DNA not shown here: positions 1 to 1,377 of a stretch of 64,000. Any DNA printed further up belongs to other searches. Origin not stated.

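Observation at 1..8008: Radical-SAM / double-glycine RiPP locus with its own exporter and membrane-anchored regulator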

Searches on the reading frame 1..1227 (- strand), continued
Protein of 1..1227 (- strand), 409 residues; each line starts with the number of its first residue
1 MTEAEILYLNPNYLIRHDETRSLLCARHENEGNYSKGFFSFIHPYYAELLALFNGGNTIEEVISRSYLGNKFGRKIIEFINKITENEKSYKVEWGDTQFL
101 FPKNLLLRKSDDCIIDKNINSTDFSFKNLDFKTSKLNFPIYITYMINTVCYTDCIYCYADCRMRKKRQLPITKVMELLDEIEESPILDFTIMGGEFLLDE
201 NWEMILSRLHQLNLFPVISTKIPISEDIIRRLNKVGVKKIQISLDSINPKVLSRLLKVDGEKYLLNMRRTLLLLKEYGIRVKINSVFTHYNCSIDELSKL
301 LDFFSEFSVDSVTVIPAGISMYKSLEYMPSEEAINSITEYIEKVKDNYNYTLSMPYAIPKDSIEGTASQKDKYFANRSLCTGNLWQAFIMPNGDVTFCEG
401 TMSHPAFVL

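Call 19: search_protein_families(library=pfam, proteins=[L002:10453-12774:+, L002:14975-16303:+, L002:13021-14511:+, L002:12816-13034:+, L002:7124-8266:+, L002:8974-10434:+, L002:1051-1641:-, L002:127-696:-, L001:6603-7508:+], max_evalue=0.001)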
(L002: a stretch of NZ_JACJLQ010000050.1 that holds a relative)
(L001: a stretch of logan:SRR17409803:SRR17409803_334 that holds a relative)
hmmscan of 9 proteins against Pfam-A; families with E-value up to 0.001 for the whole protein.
L002:10453-12774:+ (773 aa): 4 families
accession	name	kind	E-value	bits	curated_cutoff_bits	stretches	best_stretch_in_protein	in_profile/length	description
PF14905.12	OMP_b-brl_3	-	2.5e-62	211.7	27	1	368-751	12-408/408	Outer membrane protein beta-barrel family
PF00593.30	TonB_dep_Rec_b-barrel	-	1.1e-11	45.7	27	1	328-597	42-314/436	TonB dependent receptor-like, beta-barrel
PF13715.12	CarbopepD_reg_2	-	1.4e-10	41.4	32.2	1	24-107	4-88/88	CarboxypepD_reg-like domain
PF13620.12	CarboxypepD_reg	-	5.7e-06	27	32.3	1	24-90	5-74/82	Carboxypeptidase regulatory-like domain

L002:14975-16303:+ (442 aa): 3 families
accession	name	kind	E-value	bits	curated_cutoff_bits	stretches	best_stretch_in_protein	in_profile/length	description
PF04055.27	Radical_SAM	-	1.6e-18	67.8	29.5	1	92-250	1-156/166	Radical SAM superfamily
PF13353.11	Fer4_12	-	1.3e-06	29.2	22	1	96-222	13-131/137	4Fe-4S single cluster domain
PF13186.11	SPASM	-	0.00072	20.2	21.5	0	328-385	6-66/67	Iron-sulfur cluster-binding domain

L002:13021-14511:+ (496 aa): 2 families
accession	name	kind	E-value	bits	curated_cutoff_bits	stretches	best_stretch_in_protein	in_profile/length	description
PF04055.27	Radical_SAM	-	6.1e-14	53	29.5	1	147-293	3-155/166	Radical SAM superfamily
PF13186.11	SPASM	-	1.5e-09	38.4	21.5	1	385-452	1-67/67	Iron-sulfur cluster-binding domain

L002:12816-13034:+ (72 aa): 0 families

L002:7124-8266:+ (380 aa): 0 families

L002:8974-10434:+ (486 aa): 3 families
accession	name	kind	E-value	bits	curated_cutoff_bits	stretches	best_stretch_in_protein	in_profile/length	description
PF04055.27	Radical_SAM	-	6.9e-17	62.6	29.5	1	148-287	5-150/166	Radical SAM superfamily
PF13186.11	SPASM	-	3.5e-07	30.8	21.5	1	385-443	6-67/67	Iron-sulfur cluster-binding domain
PF17835.6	NOG1_N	-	0.00049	20.7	22.9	0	41-114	69-143/160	NOG1 N-terminal helical domain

L002:1051-1641:- (196 aa): 1 family
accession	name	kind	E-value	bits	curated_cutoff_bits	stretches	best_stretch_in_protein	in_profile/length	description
PF18406.6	DUF1281_C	-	0.00014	22.1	22.8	1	86-123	12-49/88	Ferredoxin-like domain in Api92-like protein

L002:127-696:- (189 aa): 0 families

L001:6603-7508:+ (301 aa): 0 families

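Call 34: search_solved_structures(query=A2, max_evalue=0.001, show_alignments=1)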
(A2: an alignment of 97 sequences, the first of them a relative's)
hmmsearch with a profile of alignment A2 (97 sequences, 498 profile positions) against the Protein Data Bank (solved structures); distinct sequences matched with E-value up to 0.001: 23.
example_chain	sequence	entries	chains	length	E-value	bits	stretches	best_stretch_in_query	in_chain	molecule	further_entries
6efn_A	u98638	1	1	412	1.8e-19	73.1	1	141-427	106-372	Sporulation killing factor maturation protein SkfB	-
5v1q_A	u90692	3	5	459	3.3e-19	72.2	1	134-471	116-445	Radical SAM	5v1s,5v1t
2fb2_A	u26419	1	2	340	3.8e-14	55.5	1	139-350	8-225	Molybdenum cofactor biosynthesis protein A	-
1tv7_A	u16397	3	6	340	5e-14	55.1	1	139-349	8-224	Molybdenum cofactor biosynthesis protein A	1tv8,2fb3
6c8v_A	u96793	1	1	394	3e-12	49.2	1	142-456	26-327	Coenzyme PQQ synthesis protein E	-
6b4c_A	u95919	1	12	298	2.4e-10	42.9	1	140-310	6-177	Viperin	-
7n7i_A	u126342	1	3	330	2.4e-10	42.9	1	139-310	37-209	Viperin-like enzyme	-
9dgw_A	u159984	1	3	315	2.5e-10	42.9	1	141-310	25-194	Radical SAM core domain-containing protein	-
9dfw_A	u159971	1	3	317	2.6e-10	42.8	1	141-310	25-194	Radical SAM core domain-containing protein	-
9dfu_A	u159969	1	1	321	6.7e-10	41.5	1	140-311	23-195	Radical SAM core domain-containing protein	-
9dfn_A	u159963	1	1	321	8.1e-10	41.2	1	140-311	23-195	Radical SAM core domain-containing protein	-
7vob_C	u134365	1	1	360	1.7e-08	36.8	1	148-319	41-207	Cytosylglucuronate decarboxylase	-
7voc_C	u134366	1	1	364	1.7e-08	36.8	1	148-319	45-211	Cytosylglucuronate decarboxylase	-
2z2u_A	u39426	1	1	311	2.6e-08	36.3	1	192-354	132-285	UPF0026 protein MJ0257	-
6djt_A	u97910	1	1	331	3e-08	36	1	192-354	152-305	S-adenosyl-L-methionine-dependent tRNA 4-demethylwyosine synthase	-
5wgg_A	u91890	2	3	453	5.2e-08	35.3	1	143-458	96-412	Radical SAM domain protein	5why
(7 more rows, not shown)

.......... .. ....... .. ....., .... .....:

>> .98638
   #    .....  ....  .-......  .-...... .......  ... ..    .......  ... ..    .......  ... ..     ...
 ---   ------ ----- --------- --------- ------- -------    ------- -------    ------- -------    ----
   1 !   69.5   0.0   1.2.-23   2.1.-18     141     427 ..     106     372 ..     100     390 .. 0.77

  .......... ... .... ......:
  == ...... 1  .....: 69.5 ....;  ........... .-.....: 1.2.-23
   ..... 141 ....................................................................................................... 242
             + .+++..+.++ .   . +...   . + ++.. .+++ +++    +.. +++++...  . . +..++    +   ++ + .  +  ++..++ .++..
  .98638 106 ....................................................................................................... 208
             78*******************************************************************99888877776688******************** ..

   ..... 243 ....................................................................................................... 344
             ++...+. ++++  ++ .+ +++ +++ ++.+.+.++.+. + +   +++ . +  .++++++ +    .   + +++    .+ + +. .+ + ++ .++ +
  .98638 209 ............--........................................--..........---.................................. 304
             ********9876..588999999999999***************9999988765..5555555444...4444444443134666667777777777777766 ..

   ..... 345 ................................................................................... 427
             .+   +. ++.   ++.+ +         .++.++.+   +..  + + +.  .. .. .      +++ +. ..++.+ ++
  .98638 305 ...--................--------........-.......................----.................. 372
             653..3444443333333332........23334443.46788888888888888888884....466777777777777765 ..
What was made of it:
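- SkfB, a sactisynthase, is the best sequence match (call 34).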

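Call 42: predict_structure(alignment_id=A2)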
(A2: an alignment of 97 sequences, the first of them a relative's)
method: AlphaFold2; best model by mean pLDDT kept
length: 486 residues; sequences in the alignment: 97
mean_pLDDT: 94.6   pTM: 0.91
mean pLDDT of the five models: 94.6, 94.5, 93.9, 93.6, 93.4
residues with pLDDT >= 90: 435; 70-90: 46; 50-70: 5; < 50: 0
segments of 3 or more residues with pLDDT < 50: none
pLDDT, mean of each block of 10 residues (from residue 1): 95 95 90 92 97 96 97 96 97 94 97 77 91 95 96 93 94 98 95 90 97 93 98 96 98 98 98 98 98 98 98 95 92 96 98 92 96 93 93 92 91 98 91 96 94 93 95 96 90
secondary structure, 60 per line:
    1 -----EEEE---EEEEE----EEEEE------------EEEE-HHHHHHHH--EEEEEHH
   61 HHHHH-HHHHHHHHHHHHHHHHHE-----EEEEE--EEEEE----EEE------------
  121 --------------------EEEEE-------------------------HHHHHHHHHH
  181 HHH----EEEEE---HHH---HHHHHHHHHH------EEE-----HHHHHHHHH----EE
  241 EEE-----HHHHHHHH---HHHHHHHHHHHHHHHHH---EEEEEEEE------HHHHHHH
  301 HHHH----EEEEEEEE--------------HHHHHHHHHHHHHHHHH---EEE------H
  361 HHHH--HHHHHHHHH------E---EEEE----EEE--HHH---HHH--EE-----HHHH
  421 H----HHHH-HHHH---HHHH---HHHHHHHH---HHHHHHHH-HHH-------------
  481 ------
elements in order: E6-9 E13-17 E22-26 E39-42 H44-51 E54-58 H59-65 H67-83 E90-94 E97-101 E106-108 E141-145 H171-183 E188-192 H202-211 E218-220 H226-234 E239-243 H249-256 H260-276 E280-287 H294-304 E309-316 H331-347 E351-353 H360-364 H367-375 E386-389 E394-396 H417-421 H426-429 H431-434 H438-441 H445-452 H456-463

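Call 45: fold_search(model_id=the predicted structure, library=pdb)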
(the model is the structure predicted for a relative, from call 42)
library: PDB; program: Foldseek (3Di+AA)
matches with E <= 10: 1790; with E <= 0.001: 139
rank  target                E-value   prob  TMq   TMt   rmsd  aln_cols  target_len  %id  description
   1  5v1s_A                2.1e-19  1.00  0.60  0.67   7.1       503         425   16  Crystal structure of Streptococcus suis SuiB bound to S-adenosylmethionine (released 2017-08-30)
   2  5v1q_A                3.6e-19  1.00  0.61  0.68   6.8       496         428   17  Crystal structure of Streptococcus suis SuiB (released 2017-08-30)
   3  5v1s_B                9.9e-19  1.00  0.59  0.66   7.2       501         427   17  Crystal structure of Streptococcus suis SuiB bound to S-adenosylmethionine (released 2017-08-30)
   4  5v1q_B                1.8e-18  1.00  0.62  0.67   6.6       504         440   17  Crystal structure of Streptococcus suis SuiB (released 2017-08-30)
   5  5v1t_A                5.2e-18  1.00  0.62  0.68   7.1       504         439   16  Crystal structure of Streptococcus suis SuiB bound to precursor peptide SuiA (released 2017-08-30)
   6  6efn                  1.6e-13  1.00  0.54  0.67   6.8       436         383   12  Structure of a RiPP maturase, SkfB (released 2018-10-24)
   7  6c8v                  1.9e-13  1.00  0.50  0.73   4.6       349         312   16  X-ray structure of PqqE from Methylobacterium extorquens (released 2018-02-14)
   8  5why_B                1.3e-12  1.00  0.45  0.50  16.1       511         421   14  Structural Insights into Thioether Bond Formation in the Biosynthesis of Sactipeptides (released 2017-07-26)
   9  6q2p_B                1.7e-12  1.00  0.43  0.68   4.8       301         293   15  Crystal structure of mouse viperin bound to cytidine triphosphate and S-adenosylhomocysteine (released 2020-01-22)
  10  8hzv_C                2.9e-12  1.00  0.47  0.48   5.9       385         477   14  The crystal structure of a Radical SAM Enzyme DesII (released 2024-07-10)
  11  5vsl_A                4.6e-12  1.00  0.42  0.74   4.9       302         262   16  Crystal structure of viperin with bound [4Fe-4S] cluster and S-adenosylhomocysteine (SAH) (released 2017-06-14)
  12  6q2p_A                5.8e-12  1.00  0.43  0.68   4.8       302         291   14  Crystal structure of mouse viperin bound to cytidine triphosphate and S-adenosylhomocysteine (released 2020-01-22)
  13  7vob                  6.5e-12  1.00  0.44  0.62   5.4       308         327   17  The crystal structure of a Radical SAM Enzyme BlsE involved in the Biosynthesis of Blasticidin S (released 2022-05-04)
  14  5why_A                6.5e-12  1.00  0.44  0.50  15.7       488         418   13  Structural Insights into Thioether Bond Formation in the Biosynthesis of Sactipeptides (released 2017-07-26)
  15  6q2q_A                8.8e-12  1.00  0.43  0.68   4.7       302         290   16  Crystal structure of mouse viperin bound to uridine triphosphate and S-adenosylhomocysteine (released 2020-01-22)
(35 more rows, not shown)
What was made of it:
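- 1..1227 (-): N-terminal 409 of 486 aa of the rSAM/SPASM peptide maturase (rSAM1). It comprises an RRE-like N-domain (~1-110), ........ (C150/C154/C157), GGE (193-195) and the first two SPASM Cys (C380, C398). The gene leaves the window. The AF2 model (pLDDT 94.6) matches SuiB 5v1s at E 2e-19 over the full length (calls 42, 45).
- On rSAM/SPASM thioether RiPPs (sactipeptides / ranthipeptides): The model has a beta-beta-beta then three-helix N-domain (pLDDT >90), and SuiB aligns over the full length (calls 42, 45).
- Closest known: SuiB. Same: The three-domain fold is shared (Foldseek 5v1s E 2e-19, TM 0.60-0.68; 6efn, 6c8v, 5why; call 45).
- Fold: SuiB, then SkfB, PqqE, CteB (calls 34, 42, 45). 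SuiB is the best structural and second-best sequence match (calls 34, 45).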

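Call 46: find_encoding_contigs(protein=P0012, flank=10000, max_places=2)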
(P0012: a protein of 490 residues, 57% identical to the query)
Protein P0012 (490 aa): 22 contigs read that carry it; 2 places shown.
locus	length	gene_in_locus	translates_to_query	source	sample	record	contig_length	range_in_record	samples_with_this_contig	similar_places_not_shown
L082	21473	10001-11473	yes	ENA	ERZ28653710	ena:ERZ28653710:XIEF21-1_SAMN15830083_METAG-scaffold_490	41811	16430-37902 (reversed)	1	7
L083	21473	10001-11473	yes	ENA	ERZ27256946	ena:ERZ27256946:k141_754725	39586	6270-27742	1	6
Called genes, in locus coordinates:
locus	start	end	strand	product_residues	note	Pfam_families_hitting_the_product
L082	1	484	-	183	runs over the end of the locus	PF03412:Peptidase_C39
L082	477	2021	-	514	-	PF04055:Radical_SAM, PF13186:SPASM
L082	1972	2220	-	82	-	-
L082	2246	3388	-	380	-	-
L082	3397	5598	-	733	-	PF03412:Peptidase_C39, PF13529:Peptidase_C39_2 (weak), PF00664:ABC_membrane, PF02463:SMC_N (faint), PF00005:ABC_tran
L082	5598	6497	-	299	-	-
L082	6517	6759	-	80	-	-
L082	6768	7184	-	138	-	PF11589:DUF3244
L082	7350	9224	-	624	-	PF13374:TPR_10 (faint), PF07719:TPR_2 (faint), PF13181:TPR_8 (faint), PF17874:TPR_MalT (weak), PF13424:TPR_12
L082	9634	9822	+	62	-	-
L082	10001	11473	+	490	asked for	PF04055:Radical_SAM, PF13186:SPASM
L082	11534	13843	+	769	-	PF13620:CarboxypepD_reg, PF13715:CarbopepD_reg_2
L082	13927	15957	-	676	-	PF13155:Toprim_2 (weak)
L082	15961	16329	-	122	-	PF13022:HTH_Tnp_1_2 (weak), PF12728:HTH_17 (faint)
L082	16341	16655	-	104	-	PF13560:HTH_31 (weak), PF13443:HTH_26, PF01381:HTH_3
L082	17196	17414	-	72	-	-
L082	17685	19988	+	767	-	PF13620:CarboxypepD_reg (weak), PF13715:CarbopepD_reg_2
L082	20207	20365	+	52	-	-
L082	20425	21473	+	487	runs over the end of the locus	PF04055:Radical_SAM, PF13186:SPASM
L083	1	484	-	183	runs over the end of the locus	PF03412:Peptidase_C39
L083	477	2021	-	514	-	PF04055:Radical_SAM, PF13186:SPASM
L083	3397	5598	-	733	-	PF03412:Peptidase_C39, PF13529:Peptidase_C39_2 (weak), PF00664:ABC_membrane, PF02463:SMC_N (faint), PF00005:ABC_tran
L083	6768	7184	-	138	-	PF11589:DUF3244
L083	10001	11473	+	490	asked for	PF04055:Radical_SAM, PF13186:SPASM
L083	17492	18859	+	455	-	PF04055:Radical_SAM, PF13353:Fer4_12, PF13186:SPASM (weak)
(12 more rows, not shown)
